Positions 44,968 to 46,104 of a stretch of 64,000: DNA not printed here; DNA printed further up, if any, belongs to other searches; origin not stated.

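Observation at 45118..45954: In-frame fusion of a mycothiol-type arsenate reductase to the ArsD arsenite metallochaperone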

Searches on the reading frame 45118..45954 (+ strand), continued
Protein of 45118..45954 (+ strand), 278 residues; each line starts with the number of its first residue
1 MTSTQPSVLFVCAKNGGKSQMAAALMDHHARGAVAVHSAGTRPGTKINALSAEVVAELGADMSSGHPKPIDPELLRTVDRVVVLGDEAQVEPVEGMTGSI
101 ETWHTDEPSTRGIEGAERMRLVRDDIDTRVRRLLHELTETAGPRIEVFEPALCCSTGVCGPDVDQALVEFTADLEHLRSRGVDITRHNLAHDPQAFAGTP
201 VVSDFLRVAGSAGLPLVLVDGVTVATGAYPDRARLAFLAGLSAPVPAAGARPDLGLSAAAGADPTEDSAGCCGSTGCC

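Call 53: search_dna_similar(query=window:45118-45951:+, collection=plasmids, mode=protein, max_rows=30)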
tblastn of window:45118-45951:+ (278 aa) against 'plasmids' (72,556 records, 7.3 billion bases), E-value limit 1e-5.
Records with a match: 2354; places in all: 3744; records where one place covers at least 80% of the query: 116.
Best place of each record, by identity: 60-80% 31; <60% 2323.
By first word of the organism name: Klebsiella 1416; Citrobacter 127; Salmonella 104; Enterobacter 92; Escherichia 88; Rhodococcus 47; Bacillus 39; Streptomyces 38; Providencia 32; Raoultella 28; and 119 more.
By predicted mobility (MOB-suite, as given by PLSDB): conjugative 1526; non-mobilizable 606; mobilizable 222.
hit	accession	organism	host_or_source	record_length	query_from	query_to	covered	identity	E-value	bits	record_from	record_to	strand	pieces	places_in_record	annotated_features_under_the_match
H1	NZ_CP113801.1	Rhodococcus pyridinivorans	sediment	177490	7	278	95%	59.2%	3e-67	281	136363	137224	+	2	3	low molecular weight phosphatase family protein | arsD: arsenite efflux transporter metallochaperone ArsD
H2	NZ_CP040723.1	Rhodococcus pyridinivorans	prokaryote,Quinoline-degrading ...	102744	7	278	98%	57.5%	4e-71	294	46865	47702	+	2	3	low molecular weight phosphatase family protein | arsD: arsenite efflux transporter metallochaperone ArsD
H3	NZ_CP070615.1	Rhodococcus pseudokoreensis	cell culture,rhizosphere of apple ...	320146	2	278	100%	56.3%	1e-86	288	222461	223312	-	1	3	low molecular weight phosphatase family protein | arsD: arsenite efflux transporter metallochaperone ArsD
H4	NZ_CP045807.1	Gordonia pseudamarae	Whole organism,Foam on activated sludge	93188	7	278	98%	57.1%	2e-69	288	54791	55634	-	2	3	low molecular weight phosphatase family protein | arsD: arsenite efflux transporter metallochaperone ArsD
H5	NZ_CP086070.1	Rhodococcus pyridinivorans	whole organism,soil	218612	6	272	94%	58.4%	7e-69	286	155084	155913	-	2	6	low molecular weight phosphatase family protein | arsD: arsenite efflux transporter metallochaperone ArsD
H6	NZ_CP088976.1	Rhodococcus pyridinivorans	pure culture,soil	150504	6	272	94%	58.4%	7e-69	286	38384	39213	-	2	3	arsD: arsenite efflux transporter metallochaperone ArsD | low molecular weight phosphatase family protein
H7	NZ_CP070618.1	Rhodococcus pseudokoreensis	cell culture,rhizosphere of apple ...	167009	4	278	97%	56.1%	4e-69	287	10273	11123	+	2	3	arsD: arsenite efflux transporter metallochaperone ArsD | low molecular weight phosphatase family protein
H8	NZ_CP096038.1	Rhodococcus pyridinivorans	cell culture,soil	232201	6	272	94%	58.0%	4e-68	283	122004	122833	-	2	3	low molecular weight phosphatase family protein | arsD: arsenite efflux transporter metallochaperone ArsD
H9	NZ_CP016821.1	Rhodococcus sp. p52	oil-polluted soil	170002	6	272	94%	58.0%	4e-68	283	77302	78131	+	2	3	low molecular weight phosphatase family protein | arsD: arsenite efflux transporter metallochaperone ArsD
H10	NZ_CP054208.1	Rhodococcus qingshengii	cell culture,carbendazim contaminated ...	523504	4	272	92%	59.1%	4e-71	293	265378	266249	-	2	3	low molecular weight phosphatase family protein | arsD: arsenite efflux transporter metallochaperone ArsD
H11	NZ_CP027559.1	Rhodococcus rhodochrous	mixed culture,sewage tank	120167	7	272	92%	58.8%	6e-65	273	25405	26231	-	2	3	low molecular weight phosphatase family protein | arsD: arsenite efflux transporter metallochaperone ArsD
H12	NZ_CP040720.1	Rhodococcus pyridinivorans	prokaryote,Quinoline-degrading ...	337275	7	272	92%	57.6%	1e-63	268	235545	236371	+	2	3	low molecular weight phosphatase family protein | arsD: arsenite efflux transporter metallochaperone ArsD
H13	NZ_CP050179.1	Rhodococcus pyridinivorans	bacterial pure culture,Soil sample from ...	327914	7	272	92%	57.6%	1e-63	268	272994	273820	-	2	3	low molecular weight phosphatase family protein | arsD: arsenite efflux transporter metallochaperone ArsD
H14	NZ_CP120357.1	Rhodococcus rhodochrous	single cell,petroleum contaminated soil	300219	7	272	92%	57.6%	1e-63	268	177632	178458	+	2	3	low molecular weight phosphatase family protein | arsD: arsenite efflux transporter metallochaperone ArsD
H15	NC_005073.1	Rhodococcus erythropolis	-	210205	4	278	99%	53.2%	2e-83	279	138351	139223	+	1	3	low molecular weight phosphatase family protein | arsD: arsenite efflux transporter metallochaperone ArsD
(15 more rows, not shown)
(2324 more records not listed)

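Call 54: get_annotated_region(hit=H3, flank=3000)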
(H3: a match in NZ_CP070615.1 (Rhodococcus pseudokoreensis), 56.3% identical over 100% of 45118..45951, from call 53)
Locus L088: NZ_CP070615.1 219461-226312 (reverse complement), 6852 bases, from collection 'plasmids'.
description: Rhodococcus pseudokoreensis strain R79 plasmid unnamed4, complete sequence
organism: Rhodococcus pseudokoreensis (NCBI taxid 2811421)
taxonomy: Bacteria; Actinomycetota; Actinomycetes; Mycobacteriales; Nocardiaceae; Rhodococcus; Rhodococcus pseudokoreensis
host: -; source: cell culture,rhizosphere of apple plantlets grown in replant diseased soil; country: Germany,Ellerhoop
typing (MOB-suite, as given by PLSDB): non-mobilizable
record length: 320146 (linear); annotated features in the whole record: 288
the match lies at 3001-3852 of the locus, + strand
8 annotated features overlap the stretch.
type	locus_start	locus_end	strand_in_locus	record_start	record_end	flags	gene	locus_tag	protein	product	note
CDS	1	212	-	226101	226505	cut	-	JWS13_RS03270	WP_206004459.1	MerR family transcriptional regulator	GO:0006355 - regulation of DNA-templated transcription [Evidence IEA]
CDS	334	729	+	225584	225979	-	-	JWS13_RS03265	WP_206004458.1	metalloregulator ArsR/SmtB family transcription factor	GO:0006355 - regulation of DNA-templated transcription [Evidence IEA]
CDS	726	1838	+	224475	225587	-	arsB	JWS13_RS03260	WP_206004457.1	ACR3 family arsenite efflux transporter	GO:0046685 - response to arsenic-containing substance [Evidence IEA]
CDS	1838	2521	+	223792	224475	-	-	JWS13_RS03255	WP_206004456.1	arsenate reductase ArsC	-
CDS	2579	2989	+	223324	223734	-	-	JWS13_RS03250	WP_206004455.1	arsenate reductase ArsC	-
CDS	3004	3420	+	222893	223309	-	-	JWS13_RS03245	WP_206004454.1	low molecular weight phosphatase family protein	-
CDS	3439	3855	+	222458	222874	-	arsD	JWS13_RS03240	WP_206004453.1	arsenite efflux transporter metallochaperone ArsD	GO:0046685 - response to arsenic-containing substance [Evidence IEA]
CDS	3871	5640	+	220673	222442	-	arsA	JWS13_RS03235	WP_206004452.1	arsenical pump-driving ATPase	GO:0071722 - detoxification of arsenic-containing substance [Evidence IEA]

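Call 55: get_annotated_region(hit=H15, flank=3000)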
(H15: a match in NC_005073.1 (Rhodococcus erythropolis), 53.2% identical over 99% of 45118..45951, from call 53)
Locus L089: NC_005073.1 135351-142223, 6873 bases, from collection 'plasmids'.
description: Rhodococcus erythropolis plasmid pBD2, complete sequence
organism: Rhodococcus erythropolis (NCBI taxid 1833)
taxonomy: Bacteria; Actinomycetota; Actinomycetes; Mycobacteriales; Nocardiaceae; Rhodococcus; Rhodococcus erythropolis
host: -; source: -; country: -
typing (MOB-suite, as given by PLSDB): non-mobilizable
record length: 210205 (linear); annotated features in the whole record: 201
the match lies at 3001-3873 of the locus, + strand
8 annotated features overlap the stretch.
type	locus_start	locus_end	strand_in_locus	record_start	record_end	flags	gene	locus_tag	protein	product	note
CDS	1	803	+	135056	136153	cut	arsB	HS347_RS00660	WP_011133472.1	ACR3 family arsenite efflux transporter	-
CDS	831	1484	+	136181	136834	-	-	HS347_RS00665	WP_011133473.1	arsenate reductase ArsC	-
CDS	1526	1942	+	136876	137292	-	-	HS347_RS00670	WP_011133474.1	arsenate reductase ArsC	-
CDS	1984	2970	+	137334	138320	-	trxB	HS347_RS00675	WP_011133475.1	thioredoxin-disulfide reductase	-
CDS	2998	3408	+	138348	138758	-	-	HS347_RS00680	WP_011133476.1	low molecular weight phosphatase family protein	-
CDS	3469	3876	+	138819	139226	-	arsD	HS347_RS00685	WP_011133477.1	arsenite efflux transporter metallochaperone ArsD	-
CDS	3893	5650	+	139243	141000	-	arsA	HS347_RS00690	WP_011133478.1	arsenical pump-driving ATPase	GO:0071722 - detoxification of arsenic-containing substance [Evidence IEA]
CDS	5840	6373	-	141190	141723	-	-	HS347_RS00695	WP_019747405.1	potassium channel family protein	GO:0034220 - monoatomic ion transmembrane transport [Evidence IEA]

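Call 56: search_protein_representatives(protein=window:45118-45951:+)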
Query: 278 residues. Proteins with E-value up to 0.001 (for the whole library): 5384; up to 1e-10: 1372; up to 1e-30: 47. The best 150 are listed.
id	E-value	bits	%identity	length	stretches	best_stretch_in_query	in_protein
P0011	1.9e-99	348.8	64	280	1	3-278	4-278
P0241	2.0e-69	250.3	52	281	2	4-138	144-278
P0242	8.6e-62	225.3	49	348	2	1-139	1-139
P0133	4.3e-61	223.0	66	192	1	96-278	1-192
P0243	1.5e-57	211.4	64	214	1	5-162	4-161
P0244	9.1e-57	208.8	47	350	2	3-140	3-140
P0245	7.2e-54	199.3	74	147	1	3-140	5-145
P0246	6.6e-50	186.3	44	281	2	1-139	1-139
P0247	1.4e-46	175.4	66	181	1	6-147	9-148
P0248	2.7e-46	174.4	64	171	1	4-141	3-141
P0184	6.1e-42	160.2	74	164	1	138-241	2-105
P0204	1.0e-41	159.4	75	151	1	138-238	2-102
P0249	5.6e-41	157.0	57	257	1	3-136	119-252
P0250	6.1e-41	156.9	62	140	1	5-138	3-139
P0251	1.5e-39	152.3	68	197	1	8-129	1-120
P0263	5.8e-35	137.3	65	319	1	141-278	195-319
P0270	8.4e-33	130.2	56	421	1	138-278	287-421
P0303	3.1e-28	115.2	33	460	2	4-143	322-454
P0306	4.9e-28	114.6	54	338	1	143-278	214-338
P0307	5.0e-28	114.6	54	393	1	134-242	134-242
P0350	3.4e-25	105.3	49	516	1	144-255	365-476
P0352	5.1e-25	104.7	46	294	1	127-246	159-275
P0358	8.1e-25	104.0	49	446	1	4-144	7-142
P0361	9.4e-25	103.8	45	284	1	139-272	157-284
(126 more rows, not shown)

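Call 57: search_protein_families(library=pfam, proteins=[P0263, P0270, P0306, P0350, P0361, P0352, P0307, P0242, P0303, P0358], max_evalue=0.0001)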
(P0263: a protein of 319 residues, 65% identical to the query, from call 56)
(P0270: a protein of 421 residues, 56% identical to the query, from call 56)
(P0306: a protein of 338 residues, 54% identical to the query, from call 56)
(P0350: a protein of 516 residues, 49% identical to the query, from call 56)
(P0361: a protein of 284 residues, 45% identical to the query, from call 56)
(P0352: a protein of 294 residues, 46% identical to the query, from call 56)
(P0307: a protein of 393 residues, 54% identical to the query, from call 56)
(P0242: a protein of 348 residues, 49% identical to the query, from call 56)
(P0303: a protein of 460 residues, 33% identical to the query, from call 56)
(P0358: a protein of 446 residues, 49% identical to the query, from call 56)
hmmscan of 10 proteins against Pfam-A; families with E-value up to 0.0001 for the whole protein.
P0263 (319 aa): 11 families
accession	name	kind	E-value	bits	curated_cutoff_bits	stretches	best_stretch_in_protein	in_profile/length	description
PF06953.17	ArsD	-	1.5e-36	125.9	27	1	199-319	4-123/123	Arsenical resistance operon protein ArsD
PF13847.12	Methyltransf_31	-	7.2e-29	100.8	27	1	65-170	2-108/145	Methyltransferase domain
PF13649.12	Methyltransf_25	-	1.3e-21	77.6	27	1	70-167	1-97/97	Methyltransferase domain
PF08241.18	Methyltransf_11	-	4.2e-21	75.8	21.2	1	71-170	1-94/95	Methyltransferase domain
PF01209.24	Ubie_methyltran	-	1.9e-15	57.3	20.1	1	65-171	46-151/233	ubiE/COQ5 methyltransferase family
PF08242.18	Methyltransf_12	-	2.8e-12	47.6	30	1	71-169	1-98/98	Methyltransferase domain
PF01135.25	PCMT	-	6e-07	29.9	20.3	1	31-125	38-132/210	Protein-L-isoaspartate(D-aspartate) O-methyltransferase (PCMT)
PF13489.12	Methyltransf_23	-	2.4e-05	24.6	27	1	60-169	16-114/164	Methyltransferase domain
PF05175.20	MTS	-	4.7e-05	23.5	23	0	66-172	31-139/170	Methyltransferase small domain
PF06325.19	PrmA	-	8.9e-05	22.6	22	0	65-169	160-256/296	Ribosomal protein L11 methyltransferase (PrmA)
PF01170.24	UPF0020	-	9.5e-05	22.6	22.3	0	93-142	78-128/197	RMKL-like, methyltransferase domain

P0270 (421 aa): 8 families
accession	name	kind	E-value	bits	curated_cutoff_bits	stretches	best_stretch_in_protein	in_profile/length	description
PF06953.17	ArsD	-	1e-34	119.9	27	1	294-421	4-123/123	Arsenical resistance operon protein ArsD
PF13847.12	Methyltransf_31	-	8.9e-32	110.2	27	1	79-208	2-132/145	Methyltransferase domain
PF08241.18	Methyltransf_11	-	7.6e-21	75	21.2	1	85-184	1-95/95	Methyltransferase domain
PF13649.12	Methyltransf_25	-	1.3e-19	71.1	27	1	84-180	1-97/97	Methyltransferase domain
PF01209.24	Ubie_methyltran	-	9.7e-13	48.4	20.1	1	80-197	47-162/233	ubiE/COQ5 methyltransferase family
PF08242.18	Methyltransf_12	-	1.1e-10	42.5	30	1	85-182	1-98/98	Methyltransferase domain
PF13489.12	Methyltransf_23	-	1.8e-08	34.8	27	1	74-187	16-119/164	Methyltransferase domain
PF01135.25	PCMT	-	6.7e-06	26.5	20.3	1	75-139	69-132/210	Protein-L-isoaspartate(D-aspartate) O-methyltransferase (PCMT)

P0306 (338 aa): 2 families
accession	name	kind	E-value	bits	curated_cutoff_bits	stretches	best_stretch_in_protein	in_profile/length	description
PF06953.17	ArsD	-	8.2e-38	129.9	27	1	213-338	1-123/123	Arsenical resistance operon protein ArsD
PF10865.14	DUF2703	-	9e-30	103.7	23.6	1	58-170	2-118/120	Domain of unknown function (DUF2703)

P0350 (516 aa): 1 family
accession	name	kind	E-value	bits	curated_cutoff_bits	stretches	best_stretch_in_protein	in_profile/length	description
PF06953.17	ArsD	-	4.3e-38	130.8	27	1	365-471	3-109/123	Arsenical resistance operon protein ArsD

P0361 (284 aa): 4 families
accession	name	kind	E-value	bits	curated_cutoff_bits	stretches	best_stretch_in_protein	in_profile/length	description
PF06953.17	ArsD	-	2.8e-44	150.8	27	1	160-284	1-123/123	Arsenical resistance operon protein ArsD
PF13508.13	Acetyltransf_7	-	1.4e-09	38.7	27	1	39-118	3-83/84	Acetyltransferase (GNAT) domain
PF00583.31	Acetyltransf_1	-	8.6e-09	36.1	20.7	1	38-117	32-116/116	Acetyltransferase (GNAT) family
PF13673.13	Acetyltransf_10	-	3.2e-08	34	23.6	1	40-125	32-115/128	Acetyltransferase (GNAT) domain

P0352 (294 aa): 2 families
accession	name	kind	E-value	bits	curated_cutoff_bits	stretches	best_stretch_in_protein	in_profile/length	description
PF06953.17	ArsD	-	4.2e-43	147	27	1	172-294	1-123/123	Arsenical resistance operon protein ArsD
PF10865.14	DUF2703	-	4e-24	85.5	23.6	1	8-122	1-119/120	Domain of unknown function (DUF2703)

P0307 (393 aa): 3 families
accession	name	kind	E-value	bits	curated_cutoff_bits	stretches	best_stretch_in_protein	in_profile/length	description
PF06953.17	ArsD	-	1.3e-38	132.5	27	1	145-250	4-109/123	Arsenical resistance operon protein ArsD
PF02627.25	CMD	-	6.5e-09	36.1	23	1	254-305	24-75/84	Carboxymuconolactone decarboxylase family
PF00903.31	Glyoxalase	-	1.3e-06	29.2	20.6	1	4-112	3-120/121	Glyoxalase/Bleomycin resistance protein/Dioxygenase superfamily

P0242 (348 aa): 2 families
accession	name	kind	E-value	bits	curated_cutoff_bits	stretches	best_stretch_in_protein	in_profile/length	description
PF01451.26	LMWPc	-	3.3e-34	118.6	23.2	2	219-339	2-144/144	Low molecular weight phosphotyrosine protein phosphatase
PF21234.2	Phosphatase-like_N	-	3.8e-10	40.5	27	1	151-205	4-58/58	Protein-tyrosine-phosphatase-like, N-terminal domain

P0303 (460 aa): 4 families
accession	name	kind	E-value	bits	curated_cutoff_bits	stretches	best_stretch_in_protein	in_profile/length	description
PF01451.26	LMWPc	-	1.3e-35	123.2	23.2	2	326-446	1-143/144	Low molecular weight phosphotyrosine protein phosphatase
PF01022.26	HTH_5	-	7.4e-10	39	22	1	28-73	1-46/47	Bacterial regulatory protein, arsR family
PF12840.13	HTH_20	-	1.1e-08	35.4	27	1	26-74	1-50/51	Helix-turn-helix domain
PF21234.2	Phosphatase-like_N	-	1.7e-07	32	27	1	258-313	2-58/58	Protein-tyrosine-phosphatase-like, N-terminal domain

P0358 (446 aa): 7 families
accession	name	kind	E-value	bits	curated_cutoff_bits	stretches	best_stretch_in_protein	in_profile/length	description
PF00106.31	adh_short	-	2.8e-41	141.6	26.6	1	202-379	3-185/195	short chain dehydrogenase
PF13561.12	adh_short_C2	-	1.1e-30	107.4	27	1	206-415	1-215/236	Enoyl-(Acyl carrier protein) reductase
PF01451.26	LMWPc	-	9.5e-15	55.5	23.2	1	11-134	1-144/144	Low molecular weight phosphotyrosine protein phosphatase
PF08659.16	KR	-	1.6e-12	48.1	22.6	1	203-350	4-156/180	KR domain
PF01370.27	Epimerase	-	9.5e-09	35.4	20.9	1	203-331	2-115/240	NAD dependent epimerase/dehydratase family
PF13460.12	NAD_binding_10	-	3e-08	34.2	27.2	1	206-352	1-120/184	NAD(P)H-binding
PF23441.1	SDR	-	1.5e-05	24.9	27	1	243-395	61-211/258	SDR-like rossmann domain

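Call 61: find_encoding_contigs(protein=P0006, flank=5000, max_places=1)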
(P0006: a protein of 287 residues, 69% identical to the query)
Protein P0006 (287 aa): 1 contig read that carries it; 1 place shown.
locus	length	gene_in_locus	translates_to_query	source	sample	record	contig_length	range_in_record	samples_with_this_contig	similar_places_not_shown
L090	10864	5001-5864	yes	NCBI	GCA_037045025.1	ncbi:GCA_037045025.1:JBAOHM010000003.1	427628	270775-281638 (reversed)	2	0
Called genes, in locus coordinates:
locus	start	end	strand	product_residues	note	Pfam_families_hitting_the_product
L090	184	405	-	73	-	-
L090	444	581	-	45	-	-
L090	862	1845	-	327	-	PF01263:Aldose_epim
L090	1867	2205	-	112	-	PF21805:Imm5_like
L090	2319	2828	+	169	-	-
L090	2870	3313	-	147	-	PF03061:4HBT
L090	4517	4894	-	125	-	PF12840:HTH_20, PF01022:HTH_5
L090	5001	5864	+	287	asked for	PF01451:LMWPc, PF06953:ArsD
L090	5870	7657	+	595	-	PF01656:CbiA, PF02374:ArsA_ATPase, PF13614:AAA_31, PF02374:ArsA_ATPase, PF10609:ParA (weak), PF01656:CbiA, PF13614:AAA_31 (weak), PF02374:ArsA_ATPase, +12 more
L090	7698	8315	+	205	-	PF21234:Phosphatase-like_N (weak), PF01451:LMWPc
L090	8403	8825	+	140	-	PF01451:LMWPc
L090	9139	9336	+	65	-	-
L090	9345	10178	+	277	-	PF12697:Abhydrolase_6, PF00561:Abhydrolase_1, PF12146:Hydrolase_4 (weak)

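Call 62: find_encoding_contigs(protein=P0062, flank=5000, max_places=1)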
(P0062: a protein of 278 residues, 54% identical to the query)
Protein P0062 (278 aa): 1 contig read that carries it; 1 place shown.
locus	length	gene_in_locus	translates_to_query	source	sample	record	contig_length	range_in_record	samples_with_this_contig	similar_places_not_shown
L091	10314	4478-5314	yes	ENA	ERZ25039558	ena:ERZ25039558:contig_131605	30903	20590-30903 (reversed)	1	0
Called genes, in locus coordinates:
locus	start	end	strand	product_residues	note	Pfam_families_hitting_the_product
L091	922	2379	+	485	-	PF23343:REP_ORF2-G2P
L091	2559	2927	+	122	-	PF01022:HTH_5, PF12840:HTH_20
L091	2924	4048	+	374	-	PF01758:SBF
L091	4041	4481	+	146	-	PF01451:LMWPc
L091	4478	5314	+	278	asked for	PF01451:LMWPc, PF06953:ArsD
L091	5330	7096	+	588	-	PF00142:Fer4_NifH (weak), PF01656:CbiA, PF02374:ArsA_ATPase, PF13614:AAA_31, PF13191:AAA_16 (weak), PF01656:CbiA, PF02374:ArsA_ATPase, PF10609:ParA, +12 more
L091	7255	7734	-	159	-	PF00903:Glyoxalase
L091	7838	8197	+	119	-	PF13545:HTH_Crp_2 (faint), PF01022:HTH_5, PF12840:HTH_20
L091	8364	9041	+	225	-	PF01022:HTH_5 (weak), PF01047:MarR (faint), PF01451:LMWPc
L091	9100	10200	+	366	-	PF12849:PBP_like_2, PF01547:SBP_bac_1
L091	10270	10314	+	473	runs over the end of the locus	PF01266:DAO (faint), PF07992:Pyr_redox_2, PF13738:Pyr_redox_3 (faint), PF00070:Pyr_redox, PF02852:Pyr_redox_dim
